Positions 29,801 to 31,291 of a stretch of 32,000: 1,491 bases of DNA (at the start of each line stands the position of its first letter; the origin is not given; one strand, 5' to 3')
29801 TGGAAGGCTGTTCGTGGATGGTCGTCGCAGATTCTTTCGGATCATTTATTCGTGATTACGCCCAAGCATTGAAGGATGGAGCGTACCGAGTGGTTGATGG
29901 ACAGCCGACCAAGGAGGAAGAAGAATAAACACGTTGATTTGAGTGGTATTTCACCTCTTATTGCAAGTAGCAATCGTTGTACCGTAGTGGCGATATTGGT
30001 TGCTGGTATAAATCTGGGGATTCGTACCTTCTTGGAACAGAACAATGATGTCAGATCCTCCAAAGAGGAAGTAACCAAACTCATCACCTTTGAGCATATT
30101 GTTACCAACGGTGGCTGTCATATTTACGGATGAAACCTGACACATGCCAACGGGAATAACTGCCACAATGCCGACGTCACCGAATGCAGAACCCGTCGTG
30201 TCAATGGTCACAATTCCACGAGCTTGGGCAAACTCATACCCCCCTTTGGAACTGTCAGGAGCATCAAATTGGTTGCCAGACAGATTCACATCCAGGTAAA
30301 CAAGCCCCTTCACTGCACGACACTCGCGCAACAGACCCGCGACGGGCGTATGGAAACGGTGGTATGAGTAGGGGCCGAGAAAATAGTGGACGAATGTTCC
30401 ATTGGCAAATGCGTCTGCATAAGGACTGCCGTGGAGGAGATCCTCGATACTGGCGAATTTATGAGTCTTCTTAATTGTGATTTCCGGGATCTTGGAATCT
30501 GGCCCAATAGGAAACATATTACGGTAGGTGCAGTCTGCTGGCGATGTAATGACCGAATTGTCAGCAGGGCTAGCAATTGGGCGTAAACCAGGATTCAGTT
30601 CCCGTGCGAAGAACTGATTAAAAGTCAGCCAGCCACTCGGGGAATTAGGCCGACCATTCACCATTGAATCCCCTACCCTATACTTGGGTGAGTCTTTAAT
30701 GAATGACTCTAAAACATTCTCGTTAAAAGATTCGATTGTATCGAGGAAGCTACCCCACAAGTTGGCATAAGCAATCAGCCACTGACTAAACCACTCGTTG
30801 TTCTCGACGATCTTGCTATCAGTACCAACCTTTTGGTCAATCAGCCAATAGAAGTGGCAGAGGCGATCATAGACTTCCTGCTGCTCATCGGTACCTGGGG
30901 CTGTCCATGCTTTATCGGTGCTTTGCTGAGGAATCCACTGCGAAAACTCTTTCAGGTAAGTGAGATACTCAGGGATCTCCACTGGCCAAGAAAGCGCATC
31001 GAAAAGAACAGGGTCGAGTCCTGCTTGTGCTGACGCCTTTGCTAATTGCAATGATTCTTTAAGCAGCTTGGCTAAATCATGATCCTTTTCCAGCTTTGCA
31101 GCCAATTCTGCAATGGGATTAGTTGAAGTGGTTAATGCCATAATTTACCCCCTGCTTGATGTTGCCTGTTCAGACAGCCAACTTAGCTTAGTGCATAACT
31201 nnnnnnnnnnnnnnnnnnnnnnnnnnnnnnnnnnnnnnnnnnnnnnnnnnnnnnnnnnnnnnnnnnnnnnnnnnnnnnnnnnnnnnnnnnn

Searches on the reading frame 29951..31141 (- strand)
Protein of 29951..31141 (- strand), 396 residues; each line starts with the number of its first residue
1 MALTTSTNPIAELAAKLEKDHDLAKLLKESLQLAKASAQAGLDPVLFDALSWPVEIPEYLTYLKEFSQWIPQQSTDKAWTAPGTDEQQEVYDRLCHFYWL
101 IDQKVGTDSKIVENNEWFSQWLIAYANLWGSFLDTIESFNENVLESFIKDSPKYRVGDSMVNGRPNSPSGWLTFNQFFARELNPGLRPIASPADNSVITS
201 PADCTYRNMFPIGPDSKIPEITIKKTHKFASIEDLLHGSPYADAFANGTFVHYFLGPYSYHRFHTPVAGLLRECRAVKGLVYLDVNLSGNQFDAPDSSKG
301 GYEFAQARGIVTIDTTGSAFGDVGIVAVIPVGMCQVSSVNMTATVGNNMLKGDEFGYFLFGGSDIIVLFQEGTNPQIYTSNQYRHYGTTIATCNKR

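Call 18: search_protein_families(library=pfam, proteins=[window:29951-31141:-], max_evalue=0.01)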
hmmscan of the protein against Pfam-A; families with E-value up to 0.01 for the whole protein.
window:29951-31141:- (396 aa): 1 family
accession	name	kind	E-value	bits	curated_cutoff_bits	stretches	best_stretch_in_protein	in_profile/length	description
PF02666.20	PS_Dcarbxylase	-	5.2e-39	134.4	22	1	174-391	1-197/198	Phosphatidylserine decarboxylase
